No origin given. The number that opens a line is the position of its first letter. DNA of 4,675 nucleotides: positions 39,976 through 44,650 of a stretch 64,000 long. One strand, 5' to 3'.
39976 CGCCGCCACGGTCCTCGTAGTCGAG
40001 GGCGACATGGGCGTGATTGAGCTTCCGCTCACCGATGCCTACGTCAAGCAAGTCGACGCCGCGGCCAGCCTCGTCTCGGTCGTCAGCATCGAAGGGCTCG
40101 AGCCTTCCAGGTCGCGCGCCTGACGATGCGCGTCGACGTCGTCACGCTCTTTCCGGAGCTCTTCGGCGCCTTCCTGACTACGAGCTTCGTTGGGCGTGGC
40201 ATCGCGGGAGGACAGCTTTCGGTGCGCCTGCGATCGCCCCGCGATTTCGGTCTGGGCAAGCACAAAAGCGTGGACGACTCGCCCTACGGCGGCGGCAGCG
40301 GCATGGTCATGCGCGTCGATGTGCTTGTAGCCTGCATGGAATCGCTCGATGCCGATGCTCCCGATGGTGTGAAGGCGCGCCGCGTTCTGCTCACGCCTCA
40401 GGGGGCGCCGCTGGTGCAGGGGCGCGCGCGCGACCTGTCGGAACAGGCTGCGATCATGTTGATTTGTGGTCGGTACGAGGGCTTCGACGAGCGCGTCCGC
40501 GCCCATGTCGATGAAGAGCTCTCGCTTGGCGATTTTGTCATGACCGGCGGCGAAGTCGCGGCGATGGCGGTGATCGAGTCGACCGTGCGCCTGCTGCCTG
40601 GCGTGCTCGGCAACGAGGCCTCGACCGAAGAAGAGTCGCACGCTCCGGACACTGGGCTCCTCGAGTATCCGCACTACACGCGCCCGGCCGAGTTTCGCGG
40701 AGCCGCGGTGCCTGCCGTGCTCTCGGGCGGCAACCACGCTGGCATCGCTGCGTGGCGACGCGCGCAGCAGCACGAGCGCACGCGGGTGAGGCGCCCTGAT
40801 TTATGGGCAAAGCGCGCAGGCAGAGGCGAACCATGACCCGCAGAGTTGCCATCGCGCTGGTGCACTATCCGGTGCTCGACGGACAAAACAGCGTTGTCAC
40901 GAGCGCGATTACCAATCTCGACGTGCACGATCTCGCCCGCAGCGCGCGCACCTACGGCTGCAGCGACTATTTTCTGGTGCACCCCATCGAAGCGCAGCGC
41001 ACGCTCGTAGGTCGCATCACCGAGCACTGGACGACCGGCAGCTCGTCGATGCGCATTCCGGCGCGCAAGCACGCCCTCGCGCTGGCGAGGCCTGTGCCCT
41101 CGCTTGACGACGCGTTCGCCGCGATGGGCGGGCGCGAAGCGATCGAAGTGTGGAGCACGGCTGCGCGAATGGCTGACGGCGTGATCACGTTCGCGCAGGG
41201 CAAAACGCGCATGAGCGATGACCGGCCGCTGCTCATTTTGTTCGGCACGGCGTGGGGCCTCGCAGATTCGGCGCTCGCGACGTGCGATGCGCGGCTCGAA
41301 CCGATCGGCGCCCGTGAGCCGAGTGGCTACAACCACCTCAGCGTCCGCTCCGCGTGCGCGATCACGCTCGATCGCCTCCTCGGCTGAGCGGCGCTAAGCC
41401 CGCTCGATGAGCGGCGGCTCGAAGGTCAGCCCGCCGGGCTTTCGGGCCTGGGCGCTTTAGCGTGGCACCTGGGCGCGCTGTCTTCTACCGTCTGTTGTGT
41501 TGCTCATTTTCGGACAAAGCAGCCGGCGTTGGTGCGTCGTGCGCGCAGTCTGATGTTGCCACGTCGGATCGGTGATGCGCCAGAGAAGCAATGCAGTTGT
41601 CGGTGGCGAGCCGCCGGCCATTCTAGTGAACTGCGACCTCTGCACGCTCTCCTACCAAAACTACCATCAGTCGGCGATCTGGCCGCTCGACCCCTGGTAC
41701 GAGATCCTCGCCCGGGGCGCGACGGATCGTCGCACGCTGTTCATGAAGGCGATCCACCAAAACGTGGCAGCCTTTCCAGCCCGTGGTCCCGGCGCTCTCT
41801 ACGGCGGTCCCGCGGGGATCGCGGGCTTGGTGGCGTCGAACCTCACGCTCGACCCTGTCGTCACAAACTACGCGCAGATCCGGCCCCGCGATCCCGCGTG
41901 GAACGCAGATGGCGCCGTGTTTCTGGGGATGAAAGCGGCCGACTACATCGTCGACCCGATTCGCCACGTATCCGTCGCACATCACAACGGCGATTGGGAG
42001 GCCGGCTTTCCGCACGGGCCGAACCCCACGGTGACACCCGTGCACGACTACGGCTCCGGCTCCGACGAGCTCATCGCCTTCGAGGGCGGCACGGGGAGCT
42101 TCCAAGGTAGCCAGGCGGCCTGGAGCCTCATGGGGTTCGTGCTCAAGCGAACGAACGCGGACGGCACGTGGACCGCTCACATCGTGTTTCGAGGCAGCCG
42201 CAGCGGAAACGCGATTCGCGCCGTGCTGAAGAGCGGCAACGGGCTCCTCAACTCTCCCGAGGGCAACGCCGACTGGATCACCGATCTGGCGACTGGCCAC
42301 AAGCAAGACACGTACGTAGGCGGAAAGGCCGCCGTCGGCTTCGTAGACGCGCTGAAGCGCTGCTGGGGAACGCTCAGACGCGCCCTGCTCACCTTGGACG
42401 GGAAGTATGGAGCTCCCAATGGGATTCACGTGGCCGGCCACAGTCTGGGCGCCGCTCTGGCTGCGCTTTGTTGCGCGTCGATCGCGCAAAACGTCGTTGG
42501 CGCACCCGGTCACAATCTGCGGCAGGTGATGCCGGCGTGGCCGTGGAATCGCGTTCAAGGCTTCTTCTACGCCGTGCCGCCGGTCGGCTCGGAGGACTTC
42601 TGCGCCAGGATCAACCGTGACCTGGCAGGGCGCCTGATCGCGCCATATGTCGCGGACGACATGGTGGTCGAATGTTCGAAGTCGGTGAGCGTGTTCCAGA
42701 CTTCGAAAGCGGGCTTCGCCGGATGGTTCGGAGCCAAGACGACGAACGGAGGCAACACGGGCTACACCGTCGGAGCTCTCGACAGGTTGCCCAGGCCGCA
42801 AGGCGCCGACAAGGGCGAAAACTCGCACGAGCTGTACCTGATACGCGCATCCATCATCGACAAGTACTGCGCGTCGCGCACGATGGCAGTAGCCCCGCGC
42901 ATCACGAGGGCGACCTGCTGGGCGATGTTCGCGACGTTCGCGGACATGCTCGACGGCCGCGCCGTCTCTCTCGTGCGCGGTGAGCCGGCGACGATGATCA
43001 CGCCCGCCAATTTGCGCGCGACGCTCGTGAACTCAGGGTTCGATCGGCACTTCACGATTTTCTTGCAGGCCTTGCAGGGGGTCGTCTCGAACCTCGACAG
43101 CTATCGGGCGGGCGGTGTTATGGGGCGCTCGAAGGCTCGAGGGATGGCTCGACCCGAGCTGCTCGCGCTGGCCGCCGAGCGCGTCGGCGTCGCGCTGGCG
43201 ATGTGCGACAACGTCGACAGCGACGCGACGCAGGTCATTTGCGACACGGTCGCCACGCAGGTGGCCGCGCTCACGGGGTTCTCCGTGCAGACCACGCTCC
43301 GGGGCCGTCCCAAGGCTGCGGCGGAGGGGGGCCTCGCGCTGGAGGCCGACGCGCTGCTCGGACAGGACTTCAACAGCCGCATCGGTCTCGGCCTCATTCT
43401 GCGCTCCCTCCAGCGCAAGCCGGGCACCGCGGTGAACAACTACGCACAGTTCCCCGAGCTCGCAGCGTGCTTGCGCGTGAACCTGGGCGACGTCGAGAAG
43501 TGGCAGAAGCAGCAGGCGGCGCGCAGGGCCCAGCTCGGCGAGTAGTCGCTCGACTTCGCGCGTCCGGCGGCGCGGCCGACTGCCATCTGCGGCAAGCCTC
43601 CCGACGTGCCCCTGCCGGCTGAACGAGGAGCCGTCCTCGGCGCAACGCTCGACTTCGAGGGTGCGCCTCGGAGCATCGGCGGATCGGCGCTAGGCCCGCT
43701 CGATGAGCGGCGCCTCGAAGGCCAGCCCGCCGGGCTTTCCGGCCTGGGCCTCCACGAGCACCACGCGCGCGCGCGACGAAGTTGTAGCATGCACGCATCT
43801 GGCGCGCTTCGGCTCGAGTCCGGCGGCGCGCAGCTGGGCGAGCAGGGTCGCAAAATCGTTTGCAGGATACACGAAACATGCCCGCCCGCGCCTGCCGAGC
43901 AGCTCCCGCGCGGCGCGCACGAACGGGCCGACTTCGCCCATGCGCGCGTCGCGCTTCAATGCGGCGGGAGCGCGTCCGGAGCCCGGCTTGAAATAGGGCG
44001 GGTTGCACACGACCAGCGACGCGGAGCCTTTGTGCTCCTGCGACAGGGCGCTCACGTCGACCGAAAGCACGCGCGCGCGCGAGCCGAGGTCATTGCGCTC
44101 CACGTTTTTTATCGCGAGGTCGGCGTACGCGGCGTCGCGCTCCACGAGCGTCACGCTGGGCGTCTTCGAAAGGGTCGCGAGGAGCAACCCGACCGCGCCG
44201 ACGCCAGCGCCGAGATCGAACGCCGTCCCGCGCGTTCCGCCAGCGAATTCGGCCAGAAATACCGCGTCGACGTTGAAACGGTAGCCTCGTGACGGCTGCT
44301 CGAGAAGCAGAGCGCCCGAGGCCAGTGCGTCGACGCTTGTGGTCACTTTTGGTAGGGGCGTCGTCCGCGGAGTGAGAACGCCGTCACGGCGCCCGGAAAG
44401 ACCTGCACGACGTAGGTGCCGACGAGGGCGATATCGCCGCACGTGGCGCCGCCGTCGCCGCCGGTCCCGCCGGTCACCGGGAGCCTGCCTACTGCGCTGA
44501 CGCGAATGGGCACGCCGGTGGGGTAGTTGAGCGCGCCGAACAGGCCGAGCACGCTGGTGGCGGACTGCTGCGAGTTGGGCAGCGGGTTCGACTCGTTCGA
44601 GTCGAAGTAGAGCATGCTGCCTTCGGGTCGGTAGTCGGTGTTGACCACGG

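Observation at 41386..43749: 2.3-kb single-gene insertion bounded by 68-bp direct repeats; the left repeat is a decaying duplicate of the methyltransferase 3' end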

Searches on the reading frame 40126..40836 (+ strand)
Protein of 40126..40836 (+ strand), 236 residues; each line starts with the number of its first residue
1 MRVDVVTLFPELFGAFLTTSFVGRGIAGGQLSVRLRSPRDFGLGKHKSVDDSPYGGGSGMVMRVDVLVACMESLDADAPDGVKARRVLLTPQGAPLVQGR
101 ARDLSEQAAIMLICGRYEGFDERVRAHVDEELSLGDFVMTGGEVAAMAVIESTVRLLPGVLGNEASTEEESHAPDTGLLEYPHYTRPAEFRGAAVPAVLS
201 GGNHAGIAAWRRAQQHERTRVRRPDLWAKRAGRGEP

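Call 4: search_protein_families(library=pfam, proteins=[window:40126-40836:+])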
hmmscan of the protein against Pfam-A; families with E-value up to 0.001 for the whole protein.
window:40126-40836:+ (236 aa): 1 family
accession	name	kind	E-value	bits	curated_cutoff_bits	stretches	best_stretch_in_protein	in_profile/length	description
PF01746.26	tRNA_m1G_MT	-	2e-52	178.2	27.3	1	29-224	8-195/195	tRNA (Guanine-1)-methyltransferase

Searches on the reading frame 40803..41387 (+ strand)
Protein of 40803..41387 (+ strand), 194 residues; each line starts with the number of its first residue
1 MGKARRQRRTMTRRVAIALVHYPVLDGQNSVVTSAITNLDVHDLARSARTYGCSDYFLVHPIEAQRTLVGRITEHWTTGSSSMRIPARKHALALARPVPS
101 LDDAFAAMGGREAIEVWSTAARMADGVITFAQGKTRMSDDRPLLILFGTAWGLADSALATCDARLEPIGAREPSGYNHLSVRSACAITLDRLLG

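Call 4: search_protein_families(library=pfam, proteins=[window:40803-41387:+])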
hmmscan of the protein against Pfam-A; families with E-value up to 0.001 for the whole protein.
window:40803-41387:+ (194 aa): 1 family
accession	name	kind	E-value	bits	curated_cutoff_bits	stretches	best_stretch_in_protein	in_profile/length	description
PF09936.14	Methyltrn_RNA_4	-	6.6e-60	202.5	22.6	1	15-194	2-182/182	SAM-dependent RNA methyltransferase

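Call 7: find_related_loci(query=window:40803-41384:+, collection=genome_contigs, flank=10000)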
Query window:40803-41384:+ (194 aa) in genome_contigs; peptide patterns used: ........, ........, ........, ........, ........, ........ (x = any residue, [..] = any of these).
136 stretches matched a pattern; 18 encode a relative of the query (tblastn E <= 1e-3); 18 distinct loci.
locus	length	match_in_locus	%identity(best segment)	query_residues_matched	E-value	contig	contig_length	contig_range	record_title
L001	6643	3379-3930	79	11-194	2e-96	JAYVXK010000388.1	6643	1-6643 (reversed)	MAG: Myxococcales bacterium isolate GL85_DN_concoct_3 GL85_DN_concoct_3_387, whole genome shotgun sequence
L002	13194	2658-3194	78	15-194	3e-91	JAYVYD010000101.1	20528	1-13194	MAG: Myxococcales bacterium isolate GL85_UP_concoct_158 GL85_UP_concoct_158_100, whole genome shotgun sequence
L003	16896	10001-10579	61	4-194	1e-74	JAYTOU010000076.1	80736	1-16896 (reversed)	MAG: Myxococcales bacterium isolate GFS_4219 GFS_4219_75, whole genome shotgun sequence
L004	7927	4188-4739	63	15-194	3e-72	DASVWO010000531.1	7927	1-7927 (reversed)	MAG TPA_asm: Polyangiaceae bacterium isolate SMAG_U2550 k141_1359194, whole genome shotgun sequence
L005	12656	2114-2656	63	14-194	1e-71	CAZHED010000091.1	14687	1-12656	MAG TPA_asm: uncultured Polyangiaceae bacterium isolate binchicken_co54_265 genome assembly, contig: NODE_7317_length_14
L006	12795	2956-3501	63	13-194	4e-71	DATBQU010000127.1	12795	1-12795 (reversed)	MAG TPA_asm: Polyangiaceae bacterium isolate SMAG_U4111 k141_1058982, whole genome shotgun sequence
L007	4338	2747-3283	64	17-194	4e-71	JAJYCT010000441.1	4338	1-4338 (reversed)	MAG: Myxococcales bacterium isolate BP9.bin63 NODE_46899_length_4338_cov_1.638328, whole genome shotgun sequence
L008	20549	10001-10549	64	12-194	1e-70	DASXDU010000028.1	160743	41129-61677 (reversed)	MAG TPA_asm: Polyangiaceae bacterium isolate SMAG_U5094 k141_399983, whole genome shotgun sequence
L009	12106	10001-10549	63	12-194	3e-70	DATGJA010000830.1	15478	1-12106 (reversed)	MAG TPA_asm: Polyangiaceae bacterium isolate SMAG_U9821 k141_1099575, whole genome shotgun sequence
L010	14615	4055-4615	61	8-194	3e-69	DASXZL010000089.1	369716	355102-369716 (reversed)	MAG TPA_asm: Polyangiaceae bacterium isolate SMAG_U4850 k141_4217618, whole genome shotgun sequence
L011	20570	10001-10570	61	3-194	1e-68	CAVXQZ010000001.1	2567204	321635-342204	MAG: uncultured delta proteobacterium isolate MFD01223.bin.1.14 genome assembly, contig: contig_19355, whole genome shot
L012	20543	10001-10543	63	17-194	9e-69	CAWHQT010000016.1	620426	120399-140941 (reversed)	MAG: uncultured delta proteobacterium isolate MFD04540.bin.1.13 genome assembly, contig: contig_5027, whole genome shotg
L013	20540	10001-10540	61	15-194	3e-67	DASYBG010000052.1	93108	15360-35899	MAG TPA_asm: Polyangiaceae bacterium isolate SMAG_U4901 k141_3003581, whole genome shotgun sequence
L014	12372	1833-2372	61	15-194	7e-65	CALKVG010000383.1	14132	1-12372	MAG TPA_asm: uncultured Myxococcales bacterium isolate SRR5457059_bin.51_CONCOCT_v1.1_MAG genome assembly, contig: ERZ79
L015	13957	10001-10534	57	13-192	4e-62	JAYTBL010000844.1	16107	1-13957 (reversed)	MAG: Polyangiaceae bacterium isolate GFS_14252 GFS_14252_843, whole genome shotgun sequence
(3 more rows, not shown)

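Call 40: search_protein_families(library=pfam, proteins=[L008:10612-12039:-, L014:2445-3815:+, L006:3575-4987:-, L006:4812-6146:-, L006:6231-8315:-, L006:7592-8593:-, L006:8600-10528:-, L006:9306-11288:+, L002:3247-3894:+], max_evalue=0.001)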
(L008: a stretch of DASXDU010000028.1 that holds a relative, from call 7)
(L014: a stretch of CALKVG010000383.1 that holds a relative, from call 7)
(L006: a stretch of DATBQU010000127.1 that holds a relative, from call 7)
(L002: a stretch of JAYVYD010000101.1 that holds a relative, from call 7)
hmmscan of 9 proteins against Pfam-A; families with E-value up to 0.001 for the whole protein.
L008:10612-12039:- (475 aa): 0 families

L014:2445-3815:+ (456 aa): 3 families
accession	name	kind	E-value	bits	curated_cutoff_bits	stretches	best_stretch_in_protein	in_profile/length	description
PF04055.27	Radical_SAM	-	2e-19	70.8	29.5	1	171-328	2-166/166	Radical SAM superfamily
PF02310.24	B12-binding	-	2.2e-10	40.8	32.1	1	21-113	13-114/121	B12 binding domain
PF13282.11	DUF4070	-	3.1e-06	27.7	22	1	347-408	1-58/144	Domain of unknown function (DUF4070)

L006:3575-4987:- (470 aa): 0 families

L006:4812-6146:- (444 aa): 2 families
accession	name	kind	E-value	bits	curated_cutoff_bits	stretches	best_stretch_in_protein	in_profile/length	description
PF04055.27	Radical_SAM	-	9.5e-20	71.9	29.5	1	57-197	2-150/166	Radical SAM superfamily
PF13186.11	SPASM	-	5.7e-06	27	21.5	1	293-358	1-67/67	Iron-sulfur cluster-binding domain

L006:6231-8315:- (694 aa): 4 families
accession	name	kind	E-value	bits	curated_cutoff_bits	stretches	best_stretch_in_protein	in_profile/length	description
PF25390.1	WD40_RLD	-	3.4e-39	135.6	150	1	311-658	31-362/363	RCC1-like domain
PF13540.12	RCC1_2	-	6e-28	96.3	22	4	540-567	3-30/30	Regulator of chromosome condensation (RCC1) repeat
PF00415.24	RCC1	-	9.3e-27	93.8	21.7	2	555-604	2-50/50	Regulator of chromosome condensation (RCC1) repeat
PF25384.1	Alsin_RLD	-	0.00025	20.9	100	0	540-584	279-320/405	Alsin RCC1-like domain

L006:7592-8593:- (333 aa): 4 families
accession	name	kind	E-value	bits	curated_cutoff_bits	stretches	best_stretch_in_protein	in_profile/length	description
PF07719.23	TPR_2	-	2e-05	24.8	27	0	34-58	8-32/34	Tetratricopeptide repeat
PF08308.17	PEGA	-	0.00012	22.3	20.8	1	114-181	2-68/71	PEGA domain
PF00515.34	TPR_1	-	0.00042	20.4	27.8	0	61-88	2-29/34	Tetratricopeptide repeat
PF13181.12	TPR_8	-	0.00084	19.8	25.7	0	27-59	1-33/34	Tetratricopeptide repeat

L006:8600-10528:- (642 aa): 5 families
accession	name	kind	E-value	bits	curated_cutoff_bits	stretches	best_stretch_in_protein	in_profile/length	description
PF00069.31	Pkinase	-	7.4e-40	137.4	31.7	1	248-469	1-212/263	Protein kinase domain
PF07714.23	PK_Tyr_Ser-Thr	-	1.8e-29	103.3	23.1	1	251-473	4-224/258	Protein tyrosine and serine/threonine kinase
PF03109.22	ABC1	-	1.7e-09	37.6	22.9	1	322-409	144-226/244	ABC1 atypical kinase-like domain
PF01636.29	APH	-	1.1e-07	32.3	23.2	0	252-350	3-98/239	Phosphotransferase enzyme family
PF06293.20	Kdo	-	7.7e-05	22.7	21.3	1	323-405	94-177/207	Lipopolysaccharide kinase (Kdo/WaaP) family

L006:9306-11288:+ (660 aa): 9 families
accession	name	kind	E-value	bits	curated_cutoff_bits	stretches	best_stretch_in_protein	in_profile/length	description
PF00158.32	Sigma54_activat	-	1.3e-57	194.6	20.2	1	356-513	8-166/168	Sigma-54 interaction domain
PF14532.12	Sigma54_activ_2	-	2e-17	64.2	25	1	362-519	13-138/138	Sigma-54 interaction domain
PF25601.1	AAA_lid_14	-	1.3e-14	54.2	27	1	520-601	1-84/87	AAA+ ATPase lid domain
PF00498.31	FHA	-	2.1e-11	44.5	20.7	1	246-316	2-66/67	FHA domain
PF16697.10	Yop-YscD_cpl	-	3.2e-07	30.9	33.2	1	272-325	37-92/94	Inner membrane component of T3SS, cytoplasmic domain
PF07728.20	AAA_5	-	1.5e-06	28.7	22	1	372-490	1-123/139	AAA domain (dynein-related subfamily)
PF07726.17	AAA_3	-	3.4e-05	24.2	27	1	373-494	2-115/131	ATPase family associated with various cellular activities (AAA)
PF13384.12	HTH_23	-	0.00012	22.2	24.6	1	622-652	13-42/50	Homeodomain-like domain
PF13551.12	HTH_29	-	0.00014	22.4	28.1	1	622-652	7-37/64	Winged helix-turn helix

L002:3247-3894:+ (215 aa): 0 families

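Call 66: search_protein_families(library=ncbifam, proteins=[window:40833-41387:+], max_evalue=0.001)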
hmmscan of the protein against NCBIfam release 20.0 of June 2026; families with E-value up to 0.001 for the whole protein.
window:40833-41387:+ (184 aa): 0 families

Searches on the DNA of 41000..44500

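Call 65: search_rna_families(source=window, start=41000, end=44500, threshold=evalue, max_evalue=1)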
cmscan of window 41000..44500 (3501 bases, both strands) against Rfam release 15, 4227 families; matches with E-value up to 1: 0.
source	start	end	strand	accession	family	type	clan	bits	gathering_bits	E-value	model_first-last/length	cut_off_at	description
